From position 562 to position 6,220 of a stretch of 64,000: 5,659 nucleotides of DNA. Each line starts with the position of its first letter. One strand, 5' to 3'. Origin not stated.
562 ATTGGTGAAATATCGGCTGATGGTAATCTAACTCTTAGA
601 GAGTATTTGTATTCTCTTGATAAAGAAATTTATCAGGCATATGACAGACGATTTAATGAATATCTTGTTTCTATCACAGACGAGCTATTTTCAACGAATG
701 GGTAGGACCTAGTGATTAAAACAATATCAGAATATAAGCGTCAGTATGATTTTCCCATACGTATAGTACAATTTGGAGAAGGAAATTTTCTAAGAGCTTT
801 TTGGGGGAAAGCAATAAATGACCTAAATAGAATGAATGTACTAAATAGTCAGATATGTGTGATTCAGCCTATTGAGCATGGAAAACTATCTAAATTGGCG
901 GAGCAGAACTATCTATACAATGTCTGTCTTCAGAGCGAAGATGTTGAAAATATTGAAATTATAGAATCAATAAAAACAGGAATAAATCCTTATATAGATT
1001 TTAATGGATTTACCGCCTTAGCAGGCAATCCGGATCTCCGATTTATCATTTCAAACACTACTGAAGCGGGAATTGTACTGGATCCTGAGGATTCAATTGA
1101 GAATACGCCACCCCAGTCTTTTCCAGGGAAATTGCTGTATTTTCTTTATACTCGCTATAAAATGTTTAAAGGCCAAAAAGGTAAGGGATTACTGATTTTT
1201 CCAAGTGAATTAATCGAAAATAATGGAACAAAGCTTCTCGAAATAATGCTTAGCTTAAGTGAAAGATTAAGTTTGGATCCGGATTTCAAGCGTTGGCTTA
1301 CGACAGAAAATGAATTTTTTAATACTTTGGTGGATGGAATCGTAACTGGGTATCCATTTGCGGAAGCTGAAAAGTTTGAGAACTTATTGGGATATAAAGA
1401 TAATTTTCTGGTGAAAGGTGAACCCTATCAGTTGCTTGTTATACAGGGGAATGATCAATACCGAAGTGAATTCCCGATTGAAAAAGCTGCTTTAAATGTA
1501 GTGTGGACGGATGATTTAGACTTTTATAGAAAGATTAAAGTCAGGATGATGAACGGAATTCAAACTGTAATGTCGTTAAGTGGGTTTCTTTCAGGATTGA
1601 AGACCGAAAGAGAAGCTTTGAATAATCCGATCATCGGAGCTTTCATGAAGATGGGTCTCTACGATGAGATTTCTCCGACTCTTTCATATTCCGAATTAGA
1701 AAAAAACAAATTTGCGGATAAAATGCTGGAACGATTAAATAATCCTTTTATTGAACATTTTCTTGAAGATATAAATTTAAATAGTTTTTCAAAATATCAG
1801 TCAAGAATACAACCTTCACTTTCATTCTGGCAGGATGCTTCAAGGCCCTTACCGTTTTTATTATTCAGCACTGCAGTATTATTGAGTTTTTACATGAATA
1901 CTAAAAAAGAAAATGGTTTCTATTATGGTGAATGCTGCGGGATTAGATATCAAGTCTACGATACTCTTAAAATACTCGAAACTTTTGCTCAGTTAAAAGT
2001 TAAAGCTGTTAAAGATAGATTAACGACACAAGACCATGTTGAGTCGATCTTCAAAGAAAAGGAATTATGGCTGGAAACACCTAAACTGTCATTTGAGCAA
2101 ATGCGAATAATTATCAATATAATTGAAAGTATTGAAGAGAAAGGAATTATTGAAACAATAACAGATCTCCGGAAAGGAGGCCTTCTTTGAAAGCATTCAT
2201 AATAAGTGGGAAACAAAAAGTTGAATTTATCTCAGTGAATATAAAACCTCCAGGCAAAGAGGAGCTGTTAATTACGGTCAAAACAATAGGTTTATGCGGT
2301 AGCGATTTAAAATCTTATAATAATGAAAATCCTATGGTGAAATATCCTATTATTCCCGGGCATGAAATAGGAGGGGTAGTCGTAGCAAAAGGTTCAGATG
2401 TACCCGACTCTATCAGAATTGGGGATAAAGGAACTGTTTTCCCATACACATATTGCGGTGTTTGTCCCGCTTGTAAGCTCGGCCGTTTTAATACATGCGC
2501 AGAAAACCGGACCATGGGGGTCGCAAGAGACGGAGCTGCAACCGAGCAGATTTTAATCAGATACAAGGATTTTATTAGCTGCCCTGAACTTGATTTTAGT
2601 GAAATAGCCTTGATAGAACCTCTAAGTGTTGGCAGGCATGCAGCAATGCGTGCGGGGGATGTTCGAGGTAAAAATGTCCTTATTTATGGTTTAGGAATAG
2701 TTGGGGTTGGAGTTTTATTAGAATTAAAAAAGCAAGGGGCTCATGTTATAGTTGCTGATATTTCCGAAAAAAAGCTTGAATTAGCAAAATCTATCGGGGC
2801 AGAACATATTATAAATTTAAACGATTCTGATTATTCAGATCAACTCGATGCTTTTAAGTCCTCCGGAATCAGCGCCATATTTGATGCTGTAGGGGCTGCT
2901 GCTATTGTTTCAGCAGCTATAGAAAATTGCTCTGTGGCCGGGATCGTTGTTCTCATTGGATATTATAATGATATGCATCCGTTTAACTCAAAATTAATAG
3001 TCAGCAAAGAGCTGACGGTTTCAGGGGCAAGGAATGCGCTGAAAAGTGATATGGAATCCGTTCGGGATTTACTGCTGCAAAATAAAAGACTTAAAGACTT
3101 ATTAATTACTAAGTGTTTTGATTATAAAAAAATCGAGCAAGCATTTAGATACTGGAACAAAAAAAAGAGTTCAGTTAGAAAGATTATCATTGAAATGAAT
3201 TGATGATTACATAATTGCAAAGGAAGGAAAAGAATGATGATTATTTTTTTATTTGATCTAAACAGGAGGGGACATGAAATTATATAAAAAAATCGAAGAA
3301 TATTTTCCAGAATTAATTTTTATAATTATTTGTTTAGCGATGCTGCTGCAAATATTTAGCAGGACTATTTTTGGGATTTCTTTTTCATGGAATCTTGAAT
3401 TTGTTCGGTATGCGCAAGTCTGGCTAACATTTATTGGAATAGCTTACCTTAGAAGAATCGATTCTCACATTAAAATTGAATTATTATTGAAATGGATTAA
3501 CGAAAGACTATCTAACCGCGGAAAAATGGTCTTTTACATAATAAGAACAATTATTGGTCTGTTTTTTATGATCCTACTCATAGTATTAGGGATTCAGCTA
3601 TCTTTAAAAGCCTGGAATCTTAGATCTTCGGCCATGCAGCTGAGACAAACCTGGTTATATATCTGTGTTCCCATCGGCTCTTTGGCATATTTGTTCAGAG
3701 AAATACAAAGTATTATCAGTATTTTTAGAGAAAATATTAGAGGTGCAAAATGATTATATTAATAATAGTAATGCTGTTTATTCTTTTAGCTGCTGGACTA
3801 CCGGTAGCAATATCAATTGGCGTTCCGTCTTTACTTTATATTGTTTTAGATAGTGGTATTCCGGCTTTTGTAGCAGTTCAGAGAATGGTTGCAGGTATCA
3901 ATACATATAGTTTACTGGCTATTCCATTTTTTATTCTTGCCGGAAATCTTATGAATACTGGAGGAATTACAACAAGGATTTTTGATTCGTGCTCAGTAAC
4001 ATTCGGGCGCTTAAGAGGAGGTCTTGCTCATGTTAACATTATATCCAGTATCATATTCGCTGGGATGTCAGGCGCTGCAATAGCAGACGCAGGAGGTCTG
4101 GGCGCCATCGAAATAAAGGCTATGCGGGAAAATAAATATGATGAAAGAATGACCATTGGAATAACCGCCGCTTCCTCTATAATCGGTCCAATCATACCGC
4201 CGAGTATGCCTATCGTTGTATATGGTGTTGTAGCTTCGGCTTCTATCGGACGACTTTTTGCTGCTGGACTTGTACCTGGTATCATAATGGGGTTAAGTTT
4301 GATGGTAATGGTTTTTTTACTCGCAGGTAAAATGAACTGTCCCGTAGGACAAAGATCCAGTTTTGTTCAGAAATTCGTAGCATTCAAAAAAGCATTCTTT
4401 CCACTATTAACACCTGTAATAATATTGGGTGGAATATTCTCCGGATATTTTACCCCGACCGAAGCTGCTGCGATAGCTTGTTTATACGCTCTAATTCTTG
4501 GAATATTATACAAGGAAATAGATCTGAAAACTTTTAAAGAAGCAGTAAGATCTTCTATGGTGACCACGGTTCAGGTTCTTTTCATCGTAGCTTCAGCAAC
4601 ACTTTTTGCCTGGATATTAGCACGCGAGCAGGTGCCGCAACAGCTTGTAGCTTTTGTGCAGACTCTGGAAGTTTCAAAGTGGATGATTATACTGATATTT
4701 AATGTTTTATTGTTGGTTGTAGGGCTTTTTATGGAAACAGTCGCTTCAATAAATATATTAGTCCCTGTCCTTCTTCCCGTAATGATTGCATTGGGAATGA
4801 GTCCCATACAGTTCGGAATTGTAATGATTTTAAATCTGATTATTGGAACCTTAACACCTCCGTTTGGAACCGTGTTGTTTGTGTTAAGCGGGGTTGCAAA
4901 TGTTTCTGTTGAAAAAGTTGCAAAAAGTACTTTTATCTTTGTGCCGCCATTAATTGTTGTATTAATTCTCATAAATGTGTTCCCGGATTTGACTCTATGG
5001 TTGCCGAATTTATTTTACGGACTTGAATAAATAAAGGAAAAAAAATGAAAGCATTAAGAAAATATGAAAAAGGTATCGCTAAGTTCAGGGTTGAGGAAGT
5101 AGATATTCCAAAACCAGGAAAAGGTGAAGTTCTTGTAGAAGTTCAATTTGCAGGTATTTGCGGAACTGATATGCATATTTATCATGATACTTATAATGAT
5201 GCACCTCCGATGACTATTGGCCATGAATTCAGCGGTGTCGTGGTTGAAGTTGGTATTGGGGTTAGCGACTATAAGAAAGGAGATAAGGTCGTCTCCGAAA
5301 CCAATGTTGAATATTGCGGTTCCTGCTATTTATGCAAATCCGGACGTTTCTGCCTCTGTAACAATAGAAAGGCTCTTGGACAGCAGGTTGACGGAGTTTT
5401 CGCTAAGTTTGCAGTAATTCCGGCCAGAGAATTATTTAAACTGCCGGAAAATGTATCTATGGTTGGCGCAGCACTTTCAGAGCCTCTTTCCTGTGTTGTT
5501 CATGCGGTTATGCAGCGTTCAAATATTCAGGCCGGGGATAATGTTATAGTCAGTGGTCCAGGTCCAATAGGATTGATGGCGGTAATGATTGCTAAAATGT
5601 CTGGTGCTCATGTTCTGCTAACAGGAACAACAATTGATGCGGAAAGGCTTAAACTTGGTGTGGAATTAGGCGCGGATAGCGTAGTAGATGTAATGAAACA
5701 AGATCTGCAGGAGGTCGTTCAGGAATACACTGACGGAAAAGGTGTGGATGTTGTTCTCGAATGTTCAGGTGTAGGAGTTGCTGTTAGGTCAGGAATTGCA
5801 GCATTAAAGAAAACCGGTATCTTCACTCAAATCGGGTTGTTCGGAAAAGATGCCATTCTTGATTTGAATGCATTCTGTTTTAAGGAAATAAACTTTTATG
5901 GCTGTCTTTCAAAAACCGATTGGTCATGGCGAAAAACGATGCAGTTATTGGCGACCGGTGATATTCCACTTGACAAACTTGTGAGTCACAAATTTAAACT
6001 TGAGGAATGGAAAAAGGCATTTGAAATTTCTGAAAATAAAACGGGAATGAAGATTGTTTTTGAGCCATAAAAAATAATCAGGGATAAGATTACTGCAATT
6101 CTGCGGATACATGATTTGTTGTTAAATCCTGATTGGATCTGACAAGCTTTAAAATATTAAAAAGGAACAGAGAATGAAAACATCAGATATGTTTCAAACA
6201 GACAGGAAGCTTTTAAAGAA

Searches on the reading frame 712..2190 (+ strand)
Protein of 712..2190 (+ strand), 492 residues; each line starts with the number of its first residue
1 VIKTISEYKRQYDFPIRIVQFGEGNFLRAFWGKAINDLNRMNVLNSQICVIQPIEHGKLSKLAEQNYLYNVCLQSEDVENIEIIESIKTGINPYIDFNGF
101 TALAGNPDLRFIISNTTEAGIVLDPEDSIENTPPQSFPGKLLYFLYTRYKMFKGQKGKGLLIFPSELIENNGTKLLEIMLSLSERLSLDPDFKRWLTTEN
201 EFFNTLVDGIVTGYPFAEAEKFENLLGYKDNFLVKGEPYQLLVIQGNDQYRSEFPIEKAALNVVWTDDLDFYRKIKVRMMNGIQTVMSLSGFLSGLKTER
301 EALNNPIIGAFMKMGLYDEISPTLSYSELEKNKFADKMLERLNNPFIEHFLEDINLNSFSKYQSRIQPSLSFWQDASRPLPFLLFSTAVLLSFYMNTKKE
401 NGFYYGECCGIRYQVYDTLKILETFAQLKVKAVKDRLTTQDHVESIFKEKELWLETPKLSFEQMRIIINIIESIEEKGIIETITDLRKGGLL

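Call 33: search_protein_families(library=pfam, proteins=[window:712-2190:+], max_evalue=0.00001)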
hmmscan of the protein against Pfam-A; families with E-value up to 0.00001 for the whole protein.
window:712-2190:+ (492 aa): 2 families
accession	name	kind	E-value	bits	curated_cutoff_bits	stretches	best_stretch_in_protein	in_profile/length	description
PF01232.29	Mannitol_dh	-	1.1e-23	84.8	27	1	17-256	2-197/199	Mannitol dehydrogenase Rossmann domain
PF08125.19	Mannitol_dh_C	-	1.3e-17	64.4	30.7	1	268-452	1-168/190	Mannitol dehydrogenase C-terminal domain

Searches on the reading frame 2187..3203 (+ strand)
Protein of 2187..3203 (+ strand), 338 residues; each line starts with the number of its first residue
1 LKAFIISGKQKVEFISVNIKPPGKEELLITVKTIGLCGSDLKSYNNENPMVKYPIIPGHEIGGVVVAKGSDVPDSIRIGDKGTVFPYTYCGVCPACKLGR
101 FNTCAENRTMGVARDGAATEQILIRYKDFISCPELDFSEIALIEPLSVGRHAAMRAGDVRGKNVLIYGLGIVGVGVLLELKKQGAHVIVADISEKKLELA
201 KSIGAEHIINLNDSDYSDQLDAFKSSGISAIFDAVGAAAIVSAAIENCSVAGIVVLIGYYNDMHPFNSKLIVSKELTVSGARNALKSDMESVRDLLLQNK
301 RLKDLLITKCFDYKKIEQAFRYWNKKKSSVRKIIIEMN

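Call 33: search_protein_families(library=pfam, proteins=[window:2187-3203:+], max_evalue=0.00001)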
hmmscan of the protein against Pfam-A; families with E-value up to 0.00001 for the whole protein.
window:2187-3203:+ (338 aa): 3 families
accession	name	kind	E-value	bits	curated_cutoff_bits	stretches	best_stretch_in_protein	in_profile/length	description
PF00107.32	ADH_zinc_N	-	2.8e-21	76.2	31.8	1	172-296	2-127/129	Zinc-binding dehydrogenase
PF08240.17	ADH_N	-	1.2e-20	74.1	23.5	1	23-133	1-103/104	Alcohol dehydrogenase GroES-like domain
PF16912.11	Glu_dehyd_C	-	1.4e-10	41.5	34.9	1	142-323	6-201/211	Glucose dehydrogenase C-terminus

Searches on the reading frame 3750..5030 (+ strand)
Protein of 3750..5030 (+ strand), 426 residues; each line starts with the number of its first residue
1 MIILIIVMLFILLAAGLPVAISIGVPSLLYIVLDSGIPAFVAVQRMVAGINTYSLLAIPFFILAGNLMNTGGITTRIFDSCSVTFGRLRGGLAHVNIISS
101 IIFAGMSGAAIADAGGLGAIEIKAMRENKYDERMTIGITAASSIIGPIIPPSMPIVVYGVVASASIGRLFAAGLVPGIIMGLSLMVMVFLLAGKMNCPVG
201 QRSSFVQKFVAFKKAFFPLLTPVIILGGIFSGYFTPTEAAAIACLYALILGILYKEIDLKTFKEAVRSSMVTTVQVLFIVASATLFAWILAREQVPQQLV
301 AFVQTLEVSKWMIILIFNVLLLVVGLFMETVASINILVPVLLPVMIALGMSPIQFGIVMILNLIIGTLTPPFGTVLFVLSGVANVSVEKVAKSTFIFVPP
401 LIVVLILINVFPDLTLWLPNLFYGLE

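Call 33: search_protein_families(library=pfam, proteins=[window:3750-5030:+], max_evalue=0.00001)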
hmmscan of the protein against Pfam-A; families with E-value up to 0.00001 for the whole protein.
window:3750-5030:+ (426 aa): 1 family
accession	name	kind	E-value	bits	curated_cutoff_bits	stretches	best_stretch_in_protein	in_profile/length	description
PF06808.19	DctM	-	2.4e-112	376.2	23.8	1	6-413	1-412/413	Tripartite ATP-independent periplasmic transporter, DctM component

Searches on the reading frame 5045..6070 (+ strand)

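Call 33: search_protein_families(library=pfam, proteins=[window:5045-6070:+], max_evalue=0.00001)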
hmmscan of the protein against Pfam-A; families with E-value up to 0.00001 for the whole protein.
window:5045-6070:+ (341 aa): 4 families
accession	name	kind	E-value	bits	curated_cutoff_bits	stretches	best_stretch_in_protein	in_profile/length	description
PF08240.17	ADH_N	-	4.1e-29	101.3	23.5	1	25-135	1-104/104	Alcohol dehydrogenase GroES-like domain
PF00107.32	ADH_zinc_N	-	2.2e-28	99.2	31.8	1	174-303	1-128/129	Zinc-binding dehydrogenase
PF16912.11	Glu_dehyd_C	-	2.9e-12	47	34.9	1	143-332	5-204/211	Glucose dehydrogenase C-terminus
PF13602.12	ADH_zinc_N_2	-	3.1e-08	35.1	27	1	208-332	1-126/134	Zinc-binding dehydrogenase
